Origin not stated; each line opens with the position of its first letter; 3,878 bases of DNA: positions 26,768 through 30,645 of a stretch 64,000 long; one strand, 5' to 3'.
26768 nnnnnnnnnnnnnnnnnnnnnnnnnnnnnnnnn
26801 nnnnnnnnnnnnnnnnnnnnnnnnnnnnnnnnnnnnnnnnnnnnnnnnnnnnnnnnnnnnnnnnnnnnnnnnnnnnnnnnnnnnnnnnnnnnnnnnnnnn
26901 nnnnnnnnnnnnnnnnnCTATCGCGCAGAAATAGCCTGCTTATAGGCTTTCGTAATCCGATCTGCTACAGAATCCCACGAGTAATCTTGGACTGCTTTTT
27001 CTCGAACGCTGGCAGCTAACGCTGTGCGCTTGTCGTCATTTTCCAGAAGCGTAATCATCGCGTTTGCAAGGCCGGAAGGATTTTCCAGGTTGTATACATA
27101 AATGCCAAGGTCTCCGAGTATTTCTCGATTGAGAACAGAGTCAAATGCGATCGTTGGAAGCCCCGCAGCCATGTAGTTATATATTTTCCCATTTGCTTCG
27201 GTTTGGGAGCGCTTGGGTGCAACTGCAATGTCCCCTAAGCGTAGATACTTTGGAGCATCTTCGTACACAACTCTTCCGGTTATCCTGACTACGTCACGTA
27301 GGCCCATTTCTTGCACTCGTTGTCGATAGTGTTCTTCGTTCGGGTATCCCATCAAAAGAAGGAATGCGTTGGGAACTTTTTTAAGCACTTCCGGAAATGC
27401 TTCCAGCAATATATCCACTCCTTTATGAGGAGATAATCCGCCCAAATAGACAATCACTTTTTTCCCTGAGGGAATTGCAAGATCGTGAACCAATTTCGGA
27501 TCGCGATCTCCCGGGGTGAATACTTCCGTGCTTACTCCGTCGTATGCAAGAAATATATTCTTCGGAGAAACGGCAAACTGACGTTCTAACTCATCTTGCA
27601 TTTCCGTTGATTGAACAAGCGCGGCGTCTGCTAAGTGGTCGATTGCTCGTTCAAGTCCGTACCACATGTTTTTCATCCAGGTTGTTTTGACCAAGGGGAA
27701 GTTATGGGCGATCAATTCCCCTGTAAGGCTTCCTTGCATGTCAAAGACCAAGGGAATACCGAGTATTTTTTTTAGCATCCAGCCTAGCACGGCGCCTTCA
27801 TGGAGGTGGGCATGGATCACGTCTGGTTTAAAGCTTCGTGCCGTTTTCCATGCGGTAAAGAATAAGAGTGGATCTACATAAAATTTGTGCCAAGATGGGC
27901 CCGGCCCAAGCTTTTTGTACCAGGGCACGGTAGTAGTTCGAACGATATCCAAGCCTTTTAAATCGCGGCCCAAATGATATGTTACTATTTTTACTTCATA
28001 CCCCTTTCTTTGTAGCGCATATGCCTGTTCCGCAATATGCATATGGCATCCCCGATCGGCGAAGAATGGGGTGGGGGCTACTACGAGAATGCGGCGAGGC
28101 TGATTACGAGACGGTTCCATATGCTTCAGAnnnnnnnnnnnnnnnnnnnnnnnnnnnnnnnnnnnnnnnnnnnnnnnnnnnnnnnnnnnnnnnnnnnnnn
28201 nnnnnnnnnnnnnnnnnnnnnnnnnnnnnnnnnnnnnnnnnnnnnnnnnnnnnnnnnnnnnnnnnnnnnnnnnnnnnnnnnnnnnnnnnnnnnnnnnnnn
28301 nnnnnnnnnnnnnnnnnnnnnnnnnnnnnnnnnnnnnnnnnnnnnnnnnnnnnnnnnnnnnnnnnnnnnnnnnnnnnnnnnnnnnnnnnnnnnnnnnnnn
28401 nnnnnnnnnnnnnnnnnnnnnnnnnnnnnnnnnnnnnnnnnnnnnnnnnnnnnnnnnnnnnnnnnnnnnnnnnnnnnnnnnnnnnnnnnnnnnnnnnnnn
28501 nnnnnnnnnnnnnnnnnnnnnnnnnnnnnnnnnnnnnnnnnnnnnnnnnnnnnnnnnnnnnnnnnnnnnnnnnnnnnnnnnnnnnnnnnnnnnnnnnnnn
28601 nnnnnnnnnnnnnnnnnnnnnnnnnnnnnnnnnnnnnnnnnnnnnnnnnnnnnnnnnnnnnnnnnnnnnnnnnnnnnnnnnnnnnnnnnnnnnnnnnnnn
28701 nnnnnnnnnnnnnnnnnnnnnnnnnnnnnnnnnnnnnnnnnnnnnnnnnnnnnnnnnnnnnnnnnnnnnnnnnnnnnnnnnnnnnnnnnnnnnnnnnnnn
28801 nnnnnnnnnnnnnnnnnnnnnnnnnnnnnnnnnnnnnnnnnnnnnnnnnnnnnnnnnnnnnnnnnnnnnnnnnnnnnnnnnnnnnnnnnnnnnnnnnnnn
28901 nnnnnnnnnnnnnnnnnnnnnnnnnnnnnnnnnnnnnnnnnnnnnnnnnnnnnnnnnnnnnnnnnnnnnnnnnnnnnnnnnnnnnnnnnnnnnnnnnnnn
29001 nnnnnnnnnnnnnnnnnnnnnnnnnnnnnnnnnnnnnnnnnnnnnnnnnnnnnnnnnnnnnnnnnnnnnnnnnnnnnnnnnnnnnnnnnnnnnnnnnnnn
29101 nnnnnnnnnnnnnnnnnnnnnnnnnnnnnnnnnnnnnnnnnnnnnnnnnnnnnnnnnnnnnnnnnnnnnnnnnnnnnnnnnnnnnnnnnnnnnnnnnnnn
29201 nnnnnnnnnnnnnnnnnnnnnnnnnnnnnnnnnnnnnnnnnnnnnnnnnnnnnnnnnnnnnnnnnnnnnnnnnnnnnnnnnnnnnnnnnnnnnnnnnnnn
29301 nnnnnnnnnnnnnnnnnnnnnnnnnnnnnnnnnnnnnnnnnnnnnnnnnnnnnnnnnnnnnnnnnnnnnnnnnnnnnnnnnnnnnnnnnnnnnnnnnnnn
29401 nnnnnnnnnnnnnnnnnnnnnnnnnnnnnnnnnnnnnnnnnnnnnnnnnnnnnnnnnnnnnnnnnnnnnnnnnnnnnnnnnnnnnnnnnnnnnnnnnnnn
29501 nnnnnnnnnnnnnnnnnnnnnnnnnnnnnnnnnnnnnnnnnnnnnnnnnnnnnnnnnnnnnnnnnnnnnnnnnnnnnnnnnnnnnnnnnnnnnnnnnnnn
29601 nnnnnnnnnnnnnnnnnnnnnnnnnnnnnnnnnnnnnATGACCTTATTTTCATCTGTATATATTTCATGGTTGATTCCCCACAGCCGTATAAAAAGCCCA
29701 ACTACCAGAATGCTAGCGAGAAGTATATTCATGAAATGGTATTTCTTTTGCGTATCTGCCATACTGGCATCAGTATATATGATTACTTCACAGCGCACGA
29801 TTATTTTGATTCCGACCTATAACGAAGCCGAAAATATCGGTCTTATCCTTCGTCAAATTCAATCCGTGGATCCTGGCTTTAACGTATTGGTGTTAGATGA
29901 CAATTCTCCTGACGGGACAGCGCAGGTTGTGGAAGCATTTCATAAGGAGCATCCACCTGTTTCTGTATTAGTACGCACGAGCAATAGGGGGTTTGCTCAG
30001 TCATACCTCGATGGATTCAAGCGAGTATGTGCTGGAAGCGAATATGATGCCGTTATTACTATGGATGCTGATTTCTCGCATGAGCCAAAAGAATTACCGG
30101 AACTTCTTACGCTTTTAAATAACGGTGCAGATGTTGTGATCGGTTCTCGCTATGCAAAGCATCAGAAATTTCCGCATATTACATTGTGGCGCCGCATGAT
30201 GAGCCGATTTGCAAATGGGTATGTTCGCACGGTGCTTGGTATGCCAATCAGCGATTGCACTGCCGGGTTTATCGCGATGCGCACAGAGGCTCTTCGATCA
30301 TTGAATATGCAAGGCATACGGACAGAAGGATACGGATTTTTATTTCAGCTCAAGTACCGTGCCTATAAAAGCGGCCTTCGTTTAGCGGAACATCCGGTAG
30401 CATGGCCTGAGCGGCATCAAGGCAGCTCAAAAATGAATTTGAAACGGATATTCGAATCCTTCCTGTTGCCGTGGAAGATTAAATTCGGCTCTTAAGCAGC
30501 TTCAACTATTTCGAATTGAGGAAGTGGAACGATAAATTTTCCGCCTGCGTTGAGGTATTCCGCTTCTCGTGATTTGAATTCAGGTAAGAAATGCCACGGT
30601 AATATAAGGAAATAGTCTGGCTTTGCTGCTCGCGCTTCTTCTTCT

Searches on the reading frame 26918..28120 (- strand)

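Call 7: search_protein_families(library=pfam, proteins=[window:26918-28120:-], max_evalue=1)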
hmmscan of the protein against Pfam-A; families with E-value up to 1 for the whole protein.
window:26918-28120:- (400 aa): 7 families
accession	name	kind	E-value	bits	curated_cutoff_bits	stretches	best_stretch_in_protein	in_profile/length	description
PF13692.12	Glyco_trans_1_4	-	3.5e-26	92.6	27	1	221-361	2-142/142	Glycosyl transferases group 1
PF00534.26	Glycos_transf_1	-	5.2e-25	88.4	26.4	1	213-373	8-170/172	Glycosyl transferases group 1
PF13439.12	Glyco_transf_4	-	1.3e-17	64.8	28.5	1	25-199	4-169/170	Glycosyltransferase Family 4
PF13579.12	Glyco_trans_4_4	-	2.5e-16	60.8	29.7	1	24-188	2-151/158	Glycosyl transferase 4-like domain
PF13524.12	Glyco_trans_1_2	-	1.6e-06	28.6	25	1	268-389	27-142/144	Glycosyl transferase-like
PF13477.12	Glyco_trans_4_2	-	3.8e-05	24.3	23.4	1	20-131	5-109/139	Glycosyl transferase 4-like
PF20706.3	GT4-conflict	-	0.1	12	26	0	200-273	176-256/385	Family 4 Glycosyltransferase in conflict systems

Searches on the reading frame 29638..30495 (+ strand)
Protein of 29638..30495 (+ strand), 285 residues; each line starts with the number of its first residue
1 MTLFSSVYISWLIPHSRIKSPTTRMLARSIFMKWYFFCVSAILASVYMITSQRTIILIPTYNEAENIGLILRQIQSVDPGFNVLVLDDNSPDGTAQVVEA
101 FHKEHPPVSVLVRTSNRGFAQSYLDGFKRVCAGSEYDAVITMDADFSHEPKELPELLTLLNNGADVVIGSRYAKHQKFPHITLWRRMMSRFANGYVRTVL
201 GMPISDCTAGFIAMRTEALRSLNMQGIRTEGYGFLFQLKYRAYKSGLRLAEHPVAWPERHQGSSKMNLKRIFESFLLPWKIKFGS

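Call 12: search_protein_families(library=pfam, proteins=[window:29638-30495:+], max_evalue=0.001)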
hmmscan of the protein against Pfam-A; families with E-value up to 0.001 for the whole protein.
window:29638-30495:+ (285 aa): 2 families
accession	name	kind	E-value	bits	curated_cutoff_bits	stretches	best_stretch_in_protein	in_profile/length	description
PF00535.33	Glycos_transf_2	-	2.6e-28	99.5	23.3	1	56-220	2-165/168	Glycosyl transferase family 2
PF13641.12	Glyco_tranf_2_3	-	7.6e-09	36.3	27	1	54-254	3-206/230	Glycosyltransferase like family 2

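Call 52: search_solved_structures(query=window:29779-30495:+, max_evalue=0.00001)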
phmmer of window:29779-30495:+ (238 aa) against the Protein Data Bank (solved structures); distinct sequences matched with E-value up to 0.00001: 4.
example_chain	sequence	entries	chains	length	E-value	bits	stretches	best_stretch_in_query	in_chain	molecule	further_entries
5mlz_A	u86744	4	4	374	1.1e-29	106.7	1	4-228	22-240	Dolichol monophosphate mannose synthase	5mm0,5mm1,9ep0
9hwj_A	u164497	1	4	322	4.2e-13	52.5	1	6-223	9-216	Undecaprenyl-phosphate 4-deoxy-4-formamido-L-arabinose transferase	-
9bhc_C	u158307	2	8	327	1.1e-12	51.1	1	6-224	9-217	Undecaprenyl-phosphate 4-deoxy-4-formamido-L-arabinose transferase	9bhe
8vxh_A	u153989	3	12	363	1.5e-12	50.7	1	6-224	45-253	Undecaprenyl-phosphate 4-deoxy-4-formamido-L-arabinose transferase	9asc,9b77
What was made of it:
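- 29779..30495 (+): GT2a: TM-less polyprenyl-phosphate hexose synthase-like GT2, 238 aa from the internal Met of ORF 29638..30495. It is a candidate maker of the lipid-linked donor. ArnC is next (call 52).
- On GT-C fold glycosyltransferases (PMT_2 / ArnT / STT3 class): Inferred from the fold class and from the DPMS-like GT2s in the cluster (call 52).
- Closest known: Pyrococcus furiosus type-III Dol-P-Man synthase. Same: GT2a is most similar to the PfDPMS catalytic domain (E 1e-29, call 52).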

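Call 54: search_protein_families(library=ncbifam, proteins=[window:29779-30495:+], max_evalue=0.01)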
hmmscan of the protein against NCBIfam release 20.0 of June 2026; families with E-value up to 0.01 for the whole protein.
window:29779-30495:+ (238 aa): 15 families
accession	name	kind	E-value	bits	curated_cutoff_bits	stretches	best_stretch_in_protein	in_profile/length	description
TIGR04182.1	glyco_TIGR04182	equivalog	2.1e-19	70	325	1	8-222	3-202/293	S-layer glycoprotein N-glycosyltransferase AglJ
NF007986.1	PRK10714.1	equivalog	2.1e-16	59.8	529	1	6-224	7-215/316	undecaprenyl-phosphate 4-deoxy-4-formamido-L-arabinose transferase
NF041391.1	DPhHxTase_Halo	equivalog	2.4e-15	56.1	375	1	13-217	3-190/213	dolichyl-phosphate hexose transferase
NF047588.1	GlcsyltransPgfSStrep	equivalog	6.7e-12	45.2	500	1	8-159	4-155/308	glycosyltransferase PgfS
NF058614.1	PPMAGASynPpgS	equivalog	8.8e-12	44.9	370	1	8-207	3-194/226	polyprenyl-phospho-N-acetylgalactosaminyl synthase PpgS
TIGR03937.1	PgaC_IcaA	equivalog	5.8e-10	38.7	422.3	1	8-99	48-136/407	poly-beta-1,6-N-acetyl-D-glucosamine synthase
NF041875.1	EPS_EpsD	equivalog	2.5e-08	33.7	370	1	9-139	3-130/325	exopolysaccharide biosynthesis glycosyltransferase EpsD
TIGR04283.1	glyco_like_mftF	equivalog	7.6e-08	32.2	182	1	9-70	3-60/221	TIGR04283 family arsenosugar biosynthesis glycosyltransferase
TIGR03469.1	HpnB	hypoth_equivalog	4.5e-06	25.9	379.25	1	8-112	47-159/386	hopene-associated glycosyltransferase HpnB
NF038302.1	EPS_HpsE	equivalog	5.6e-06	25.5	300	1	9-62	5-62/307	hormogonium polysaccharide biosynthesis glycosyltransferase HpsE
NF053846.1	glyco_with_XrtP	equivalog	7.7e-05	21.5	520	1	9-67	45-103/440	XrtP-associated glycosyltransferase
NF007482.0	PRK10073.1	equivalog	9e-05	21.6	423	1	6-115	7-112/334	glycosyltransferase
NF045692.1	OglycostaseCruG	equivalog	0.00014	20.9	600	1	8-110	44-149/386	2'-O-glycosyltransferase CruG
NF047683.1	TeichurnBiosyTuaG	equivalog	0.0019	17.9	400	1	4-91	4-91/252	teichuronic acid biosynthesis protein TuaG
NF041865.1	EpsU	equivalog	0.0063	15.6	700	1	7-120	41-154/394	exopolysaccharide biosynthesis GT2 family glycosyltransferase EpsU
